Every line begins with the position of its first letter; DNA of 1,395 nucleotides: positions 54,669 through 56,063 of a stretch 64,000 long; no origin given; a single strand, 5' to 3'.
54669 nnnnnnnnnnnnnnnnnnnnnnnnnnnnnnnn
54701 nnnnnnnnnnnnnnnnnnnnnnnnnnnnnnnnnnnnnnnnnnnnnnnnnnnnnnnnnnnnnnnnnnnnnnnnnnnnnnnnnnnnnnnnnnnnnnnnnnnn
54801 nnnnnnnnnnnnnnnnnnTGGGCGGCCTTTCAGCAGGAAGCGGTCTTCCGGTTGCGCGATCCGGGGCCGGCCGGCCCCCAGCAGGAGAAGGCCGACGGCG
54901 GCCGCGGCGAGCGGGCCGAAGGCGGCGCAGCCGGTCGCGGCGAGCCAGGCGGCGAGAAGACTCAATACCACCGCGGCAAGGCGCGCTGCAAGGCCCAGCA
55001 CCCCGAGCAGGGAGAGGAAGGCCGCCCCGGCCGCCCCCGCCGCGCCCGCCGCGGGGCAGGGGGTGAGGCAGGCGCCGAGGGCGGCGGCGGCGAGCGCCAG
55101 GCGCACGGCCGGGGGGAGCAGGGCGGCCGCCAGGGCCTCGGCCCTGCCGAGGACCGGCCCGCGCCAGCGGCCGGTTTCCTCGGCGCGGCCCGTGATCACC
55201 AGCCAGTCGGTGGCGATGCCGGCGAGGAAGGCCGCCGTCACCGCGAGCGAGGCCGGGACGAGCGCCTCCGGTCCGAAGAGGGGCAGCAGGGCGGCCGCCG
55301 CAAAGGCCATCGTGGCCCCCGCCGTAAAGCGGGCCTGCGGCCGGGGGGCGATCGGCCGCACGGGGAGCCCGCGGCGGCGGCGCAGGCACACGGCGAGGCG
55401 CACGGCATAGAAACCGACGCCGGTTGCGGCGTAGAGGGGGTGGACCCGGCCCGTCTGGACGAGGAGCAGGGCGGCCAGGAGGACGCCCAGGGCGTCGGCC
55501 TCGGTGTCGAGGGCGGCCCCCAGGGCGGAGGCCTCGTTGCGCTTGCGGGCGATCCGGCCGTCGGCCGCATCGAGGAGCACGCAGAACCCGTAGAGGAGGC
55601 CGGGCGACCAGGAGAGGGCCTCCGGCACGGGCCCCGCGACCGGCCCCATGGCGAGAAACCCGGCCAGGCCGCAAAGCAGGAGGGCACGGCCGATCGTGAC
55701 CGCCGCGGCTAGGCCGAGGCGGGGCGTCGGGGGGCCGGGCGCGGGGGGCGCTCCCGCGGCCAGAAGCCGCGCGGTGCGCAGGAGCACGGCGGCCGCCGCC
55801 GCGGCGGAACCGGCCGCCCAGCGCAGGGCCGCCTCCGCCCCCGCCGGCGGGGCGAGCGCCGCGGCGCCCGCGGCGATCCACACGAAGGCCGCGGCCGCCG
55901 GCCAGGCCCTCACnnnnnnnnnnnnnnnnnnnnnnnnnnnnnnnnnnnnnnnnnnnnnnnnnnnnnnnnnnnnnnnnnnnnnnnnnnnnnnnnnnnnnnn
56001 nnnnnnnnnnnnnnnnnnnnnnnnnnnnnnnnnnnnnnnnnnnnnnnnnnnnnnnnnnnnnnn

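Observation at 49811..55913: Translationally coupled operon mixing phospholipid head-group, glycosyl-transfer, LtaS-like and pterin/pyrimidine-type enzymes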

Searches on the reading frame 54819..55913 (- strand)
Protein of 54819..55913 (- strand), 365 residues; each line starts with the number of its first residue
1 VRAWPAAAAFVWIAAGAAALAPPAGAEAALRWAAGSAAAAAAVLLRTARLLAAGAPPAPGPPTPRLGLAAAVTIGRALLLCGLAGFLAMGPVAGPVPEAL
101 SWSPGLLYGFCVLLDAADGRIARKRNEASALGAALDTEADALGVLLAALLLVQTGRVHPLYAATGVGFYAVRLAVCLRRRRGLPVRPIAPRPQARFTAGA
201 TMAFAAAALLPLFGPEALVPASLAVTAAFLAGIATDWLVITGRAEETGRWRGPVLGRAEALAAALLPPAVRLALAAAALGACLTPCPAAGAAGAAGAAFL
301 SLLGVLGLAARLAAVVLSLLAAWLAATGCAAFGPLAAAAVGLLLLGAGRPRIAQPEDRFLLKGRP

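Call 6: search_protein_families(library=pfam, proteins=[window:54819-55913:-], max_evalue=0.01)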
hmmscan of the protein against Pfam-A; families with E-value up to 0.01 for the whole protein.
window:54819-55913:- (365 aa): 1 family
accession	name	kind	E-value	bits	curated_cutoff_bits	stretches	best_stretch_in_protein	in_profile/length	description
PF01066.26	CDP-OH_P_transf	-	1.4e-11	45.4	22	1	68-219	3-138/152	CDP-alcohol phosphatidyltransferase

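Call 7: search_protein_families(library=ncbifam, proteins=[window:54819-55913:-], max_evalue=0.01)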
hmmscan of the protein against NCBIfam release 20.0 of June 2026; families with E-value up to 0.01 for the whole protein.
window:54819-55913:- (365 aa): 5 families
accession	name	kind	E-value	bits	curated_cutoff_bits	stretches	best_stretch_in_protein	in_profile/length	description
TIGR00473.1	pssA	equivalog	6.1e-06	26.4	107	1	110-173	29-97/153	CDP-diacylglycerol--serine O-phosphatidyltransferase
NF040950.1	archin_ph_syn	equivalog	2.6e-05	24.2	180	1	106-171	55-123/191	archaetidylinositol phosphate synthase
TIGR00560.1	pgsA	equivalog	0.00017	22.1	109.1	1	98-162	30-94/183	CDP-diacylglycerol--glycerol-3-phosphate 3-phosphatidyltransferase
NF045883.1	PIPSynth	equivalog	0.0003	20.5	170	1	102-151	50-101/197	phosphatidylinositol phosphate synthase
NF053678.1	ClpnSynClsA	equivalog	0.00048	20.3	240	1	112-182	41-112/180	cardiolipin synthase ClsA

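Call 9: find_homologous_proteins(query=window:54819-55913:-, max_evalue=0.00001)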
Query window:54819-55913:- (365 aa): 7 proteins with E <= 0.00001 among 8000 candidates.
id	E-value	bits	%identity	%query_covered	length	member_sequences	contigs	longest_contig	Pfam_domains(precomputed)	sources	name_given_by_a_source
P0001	8.0e-200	682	96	100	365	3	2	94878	PF01066.27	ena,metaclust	metaclust:\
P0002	7.0e-175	600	87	100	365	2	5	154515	PF01066.27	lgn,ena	-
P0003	6.8e-112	393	66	88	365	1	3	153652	PF01066.27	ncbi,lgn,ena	-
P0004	9.4e-112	392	64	93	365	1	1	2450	PF01066.27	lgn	-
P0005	7.2e-111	389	64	93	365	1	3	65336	PF01066.27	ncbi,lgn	ncbi:MAG: CDP-alcohol phosphatidyltransferase family protein [Desulfobacterales bacterium]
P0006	3.6e-8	51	36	33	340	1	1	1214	PF01066.27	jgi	jgi:phosphatidylglycerophosphate synthase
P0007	1.1e-6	47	38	43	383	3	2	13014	PF01066.27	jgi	jgi:CDP-diacylglycerol--glycerol-3-phosphate 3-phosphatidyltransferase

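Call 10: find_encoding_contigs(protein=P0003, flank=10000, max_places=3)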
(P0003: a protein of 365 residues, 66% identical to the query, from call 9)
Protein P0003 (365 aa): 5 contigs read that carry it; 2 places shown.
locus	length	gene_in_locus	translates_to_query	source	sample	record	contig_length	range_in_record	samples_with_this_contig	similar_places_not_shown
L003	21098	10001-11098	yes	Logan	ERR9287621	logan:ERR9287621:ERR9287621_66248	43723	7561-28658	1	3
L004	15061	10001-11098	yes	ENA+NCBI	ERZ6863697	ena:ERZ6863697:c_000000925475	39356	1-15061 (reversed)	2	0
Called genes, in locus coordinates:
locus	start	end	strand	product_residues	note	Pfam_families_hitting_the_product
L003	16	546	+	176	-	PF04290:DctQ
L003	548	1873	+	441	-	PF06808:DctM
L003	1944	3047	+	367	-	PF03480:DctP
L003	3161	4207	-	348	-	PF00158:Sigma54_activat, PF14532:Sigma54_activ_2, PF07728:AAA_5 (weak), PF25601:AAA_lid_14, PF02954:HTH_8 (weak)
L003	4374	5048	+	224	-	PF04012:PspA_IM30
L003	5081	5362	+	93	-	-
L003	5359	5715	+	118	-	PF04024:PspC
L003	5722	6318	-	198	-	PF00857:Isochorismatase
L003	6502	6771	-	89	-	-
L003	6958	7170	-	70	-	-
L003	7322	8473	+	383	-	-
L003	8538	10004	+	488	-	PF00929:RNase_T, PF26016:ExoI_C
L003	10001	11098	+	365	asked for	PF01066:CDP-OH_P_transf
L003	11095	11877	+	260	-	PF01872:RibD_C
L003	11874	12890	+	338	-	PF16912:Glu_dehyd_C (faint), PF00107:ADH_zinc_N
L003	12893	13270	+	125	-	PF01242:PTPS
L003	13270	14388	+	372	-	PF20706:GT4-conflict, PF00534:Glycos_transf_1, PF13692:Glyco_trans_1_4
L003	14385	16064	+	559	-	-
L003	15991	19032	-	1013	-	PF00675:Peptidase_M16, PF05193:Peptidase_M16_C, PF00675:Peptidase_M16 (weak), PF05193:Peptidase_M16_C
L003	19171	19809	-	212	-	PF02311:AraC_binding (faint), PF13560:HTH_31, PF01381:HTH_3, PF07883:Cupin_2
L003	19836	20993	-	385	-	PF02771:Acyl-CoA_dh_N, PF02770:Acyl-CoA_dh_M, PF00441:Acyl-CoA_dh_1, PF08028:Acyl-CoA_dh_2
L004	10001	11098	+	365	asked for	PF01066:CDP-OH_P_transf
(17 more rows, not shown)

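Call 11: find_encoding_contigs(protein=P0005, flank=10000, max_places=3)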
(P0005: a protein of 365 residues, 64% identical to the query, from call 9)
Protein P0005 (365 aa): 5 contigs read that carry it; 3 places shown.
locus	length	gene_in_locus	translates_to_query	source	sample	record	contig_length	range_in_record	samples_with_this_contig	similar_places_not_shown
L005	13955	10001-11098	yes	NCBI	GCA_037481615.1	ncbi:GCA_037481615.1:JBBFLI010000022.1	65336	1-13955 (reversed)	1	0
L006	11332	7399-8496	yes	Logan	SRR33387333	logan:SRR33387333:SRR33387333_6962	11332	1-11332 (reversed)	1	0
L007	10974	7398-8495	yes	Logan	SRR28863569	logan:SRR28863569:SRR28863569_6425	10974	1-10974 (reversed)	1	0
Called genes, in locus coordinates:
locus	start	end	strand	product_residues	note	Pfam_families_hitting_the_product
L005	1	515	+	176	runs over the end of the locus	PF04290:DctQ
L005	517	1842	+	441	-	PF06808:DctM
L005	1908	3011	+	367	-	PF03480:DctP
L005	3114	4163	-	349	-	PF00158:Sigma54_activat, PF14532:Sigma54_activ_2, PF07728:AAA_5 (weak), PF25601:AAA_lid_14, PF02954:HTH_8 (weak)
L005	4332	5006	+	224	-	PF04012:PspA_IM30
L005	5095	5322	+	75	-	-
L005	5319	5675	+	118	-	PF04024:PspC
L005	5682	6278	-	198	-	PF00857:Isochorismatase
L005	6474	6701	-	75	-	-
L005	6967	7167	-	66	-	-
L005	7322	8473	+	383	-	-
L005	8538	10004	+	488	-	PF00929:RNase_T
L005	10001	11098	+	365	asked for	PF01066:CDP-OH_P_transf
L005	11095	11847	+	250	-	PF01872:RibD_C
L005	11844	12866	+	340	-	PF00107:ADH_zinc_N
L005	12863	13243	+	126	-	PF01242:PTPS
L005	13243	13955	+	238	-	?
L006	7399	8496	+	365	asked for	PF01066:CDP-OH_P_transf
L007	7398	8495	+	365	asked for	PF01066:CDP-OH_P_transf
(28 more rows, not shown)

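Call 12: find_encoding_contigs(protein=P0007, flank=10000, max_places=3)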
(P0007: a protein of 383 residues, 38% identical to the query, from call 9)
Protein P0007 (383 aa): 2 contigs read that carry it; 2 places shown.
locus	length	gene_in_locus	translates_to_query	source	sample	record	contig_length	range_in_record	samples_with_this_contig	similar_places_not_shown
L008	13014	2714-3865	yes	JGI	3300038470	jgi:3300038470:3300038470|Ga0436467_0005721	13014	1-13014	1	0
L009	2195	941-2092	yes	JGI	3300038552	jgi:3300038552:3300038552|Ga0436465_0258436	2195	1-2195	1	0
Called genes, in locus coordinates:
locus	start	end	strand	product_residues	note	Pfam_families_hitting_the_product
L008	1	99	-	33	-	?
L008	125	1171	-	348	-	PF00107:ADH_zinc_N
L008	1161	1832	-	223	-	PF01872:RibD_C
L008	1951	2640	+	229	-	PF00925:GTP_cyclohydro2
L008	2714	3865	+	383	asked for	PF01066:CDP-OH_P_transf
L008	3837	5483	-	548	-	-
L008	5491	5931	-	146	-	PF01451:LMWPc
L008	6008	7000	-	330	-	PF04166:PdxA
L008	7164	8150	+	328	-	PF12849:PBP_like_2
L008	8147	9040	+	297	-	PF00528:BPD_transp_1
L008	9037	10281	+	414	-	PF00528:BPD_transp_1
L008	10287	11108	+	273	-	PF02463:SMC_N (faint), PF00005:ABC_tran, PF13304:AAA_21 (weak)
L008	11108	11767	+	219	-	PF01895:PhoU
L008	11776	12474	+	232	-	PF00072:Response_reg, PF00486:Trans_reg_C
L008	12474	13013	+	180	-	?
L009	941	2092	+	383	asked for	PF01066:CDP-OH_P_transf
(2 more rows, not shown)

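Call 60: search_solved_structures(query=L008:1951-2637:+, max_evalue=0.00001, show_alignments=2)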
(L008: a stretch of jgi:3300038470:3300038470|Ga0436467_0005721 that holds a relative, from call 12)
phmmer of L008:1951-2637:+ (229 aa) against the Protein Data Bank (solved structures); distinct sequences matched with E-value up to 0.00001: 5.
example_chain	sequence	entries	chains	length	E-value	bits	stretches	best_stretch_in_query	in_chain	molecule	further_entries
2bz0_A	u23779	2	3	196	4.2e-57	196.3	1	39-228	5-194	GTP CYCLOHYDROLASE II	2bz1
4i14_A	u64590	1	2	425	1.3e-56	194.7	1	17-228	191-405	Riboflavin biosynthesis protein RibBA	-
4rl4_A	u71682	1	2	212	6.8e-48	166.2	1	42-228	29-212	GTP cyclohydrolase-2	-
7ej3_A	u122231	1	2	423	2.9e-09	39.9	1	76-205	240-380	GTP cyclohydrolase II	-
7eev_A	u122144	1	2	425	2.9e-09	39.9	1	76-205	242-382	GTP cyclohydrolase II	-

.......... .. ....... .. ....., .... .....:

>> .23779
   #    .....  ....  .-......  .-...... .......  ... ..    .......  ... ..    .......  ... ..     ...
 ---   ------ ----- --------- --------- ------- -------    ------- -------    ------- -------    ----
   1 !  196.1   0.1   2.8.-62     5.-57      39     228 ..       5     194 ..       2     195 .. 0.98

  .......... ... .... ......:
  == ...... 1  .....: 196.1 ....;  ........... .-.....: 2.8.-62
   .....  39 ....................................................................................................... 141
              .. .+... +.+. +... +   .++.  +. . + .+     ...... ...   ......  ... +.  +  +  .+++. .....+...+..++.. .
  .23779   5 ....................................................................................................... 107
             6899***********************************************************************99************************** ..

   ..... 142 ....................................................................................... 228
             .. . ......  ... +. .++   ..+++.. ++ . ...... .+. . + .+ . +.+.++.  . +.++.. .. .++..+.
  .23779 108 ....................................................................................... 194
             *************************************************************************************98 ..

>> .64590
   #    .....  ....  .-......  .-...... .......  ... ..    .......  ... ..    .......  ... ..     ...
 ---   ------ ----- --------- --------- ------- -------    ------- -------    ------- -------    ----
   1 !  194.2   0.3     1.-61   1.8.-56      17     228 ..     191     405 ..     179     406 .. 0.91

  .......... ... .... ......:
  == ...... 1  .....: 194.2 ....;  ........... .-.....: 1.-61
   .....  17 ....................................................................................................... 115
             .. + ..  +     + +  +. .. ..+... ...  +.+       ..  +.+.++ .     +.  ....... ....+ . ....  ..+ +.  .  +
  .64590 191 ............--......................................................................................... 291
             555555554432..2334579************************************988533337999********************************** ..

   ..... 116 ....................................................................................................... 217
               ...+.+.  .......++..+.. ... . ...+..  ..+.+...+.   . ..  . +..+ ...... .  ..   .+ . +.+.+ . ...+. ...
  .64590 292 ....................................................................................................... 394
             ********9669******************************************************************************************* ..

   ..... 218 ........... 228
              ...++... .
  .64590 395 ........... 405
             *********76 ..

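Call 62: search_protein_families(library=pfam, proteins=[L008:5494-5931:-], max_evalue=0.001)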
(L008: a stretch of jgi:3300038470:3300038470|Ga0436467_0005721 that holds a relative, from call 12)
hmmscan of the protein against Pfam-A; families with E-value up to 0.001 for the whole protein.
L008:5494-5931:- (146 aa): 1 family
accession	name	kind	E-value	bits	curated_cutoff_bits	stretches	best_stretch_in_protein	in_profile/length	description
PF01451.26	LMWPc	-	8.1e-21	75.2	23.2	1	12-134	1-136/144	Low molecular weight phosphotyrosine protein phosphatase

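Call 82: search_solved_structures(query=window:54819-55913:-, max_evalue=1, show_alignments=2)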
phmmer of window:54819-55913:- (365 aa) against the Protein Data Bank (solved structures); distinct sequences matched with E-value up to 1: 5.
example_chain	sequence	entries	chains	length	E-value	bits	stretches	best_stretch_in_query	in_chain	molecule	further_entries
8pjr_A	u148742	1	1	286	0.002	21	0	62-103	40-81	SAKe6AC-LB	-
7drj_A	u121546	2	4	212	0.012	18.4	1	105-163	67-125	CDP-diacylglycerol--glycerol-3-phosphate 3-phosphatidyltransferase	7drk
4mnd_A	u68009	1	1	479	0.47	13.2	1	104-157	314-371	CTP L-myo-inositol-1-phosphate cytidylyltransferase/CDP-L-myo-inositol myo-inositolphospho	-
7pow_A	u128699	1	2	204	0.48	13.2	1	105-151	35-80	CDP-diacylglycerol--serine O-phosphatidyltransferase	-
7b1k_A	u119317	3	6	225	0.56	13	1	106-152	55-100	CDP-diacylglycerol--serine O-phosphatidyltransferase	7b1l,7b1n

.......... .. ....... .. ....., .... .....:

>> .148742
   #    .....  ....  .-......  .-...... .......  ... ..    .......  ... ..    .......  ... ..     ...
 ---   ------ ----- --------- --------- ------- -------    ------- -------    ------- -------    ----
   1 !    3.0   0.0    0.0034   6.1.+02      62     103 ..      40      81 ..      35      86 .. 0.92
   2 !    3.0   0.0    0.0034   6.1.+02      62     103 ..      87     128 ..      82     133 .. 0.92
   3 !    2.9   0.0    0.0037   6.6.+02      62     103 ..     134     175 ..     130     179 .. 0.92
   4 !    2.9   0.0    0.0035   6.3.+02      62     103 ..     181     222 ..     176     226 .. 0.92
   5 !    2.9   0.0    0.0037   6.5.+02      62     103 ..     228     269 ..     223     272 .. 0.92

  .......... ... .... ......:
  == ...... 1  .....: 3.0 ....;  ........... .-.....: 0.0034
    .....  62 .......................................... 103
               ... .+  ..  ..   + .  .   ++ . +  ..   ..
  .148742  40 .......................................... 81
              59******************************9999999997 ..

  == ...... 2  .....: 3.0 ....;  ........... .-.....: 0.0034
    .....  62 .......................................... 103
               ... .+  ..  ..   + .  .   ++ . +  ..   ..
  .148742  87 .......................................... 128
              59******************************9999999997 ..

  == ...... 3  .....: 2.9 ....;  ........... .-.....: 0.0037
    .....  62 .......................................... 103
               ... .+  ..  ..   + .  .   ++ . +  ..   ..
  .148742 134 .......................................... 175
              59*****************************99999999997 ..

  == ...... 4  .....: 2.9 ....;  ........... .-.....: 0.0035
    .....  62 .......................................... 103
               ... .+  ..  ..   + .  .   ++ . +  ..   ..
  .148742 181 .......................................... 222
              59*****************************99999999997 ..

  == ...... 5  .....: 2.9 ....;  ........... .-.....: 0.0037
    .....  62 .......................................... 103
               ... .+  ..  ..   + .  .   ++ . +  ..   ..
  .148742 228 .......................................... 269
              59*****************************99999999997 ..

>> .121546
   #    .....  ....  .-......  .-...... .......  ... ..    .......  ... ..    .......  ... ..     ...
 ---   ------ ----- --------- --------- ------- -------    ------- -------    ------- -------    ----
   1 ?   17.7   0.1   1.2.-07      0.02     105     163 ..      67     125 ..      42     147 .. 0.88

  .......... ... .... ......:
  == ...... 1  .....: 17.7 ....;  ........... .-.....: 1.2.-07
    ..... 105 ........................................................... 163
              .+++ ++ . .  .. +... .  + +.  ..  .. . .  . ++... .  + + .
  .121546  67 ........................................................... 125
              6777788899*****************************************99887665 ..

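Call 103: search_protein_families(library=padloc, proteins=[window:54819-55913:-], max_evalue=0.001)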
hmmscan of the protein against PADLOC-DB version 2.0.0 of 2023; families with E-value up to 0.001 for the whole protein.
window:54819-55913:- (365 aa): 0 families
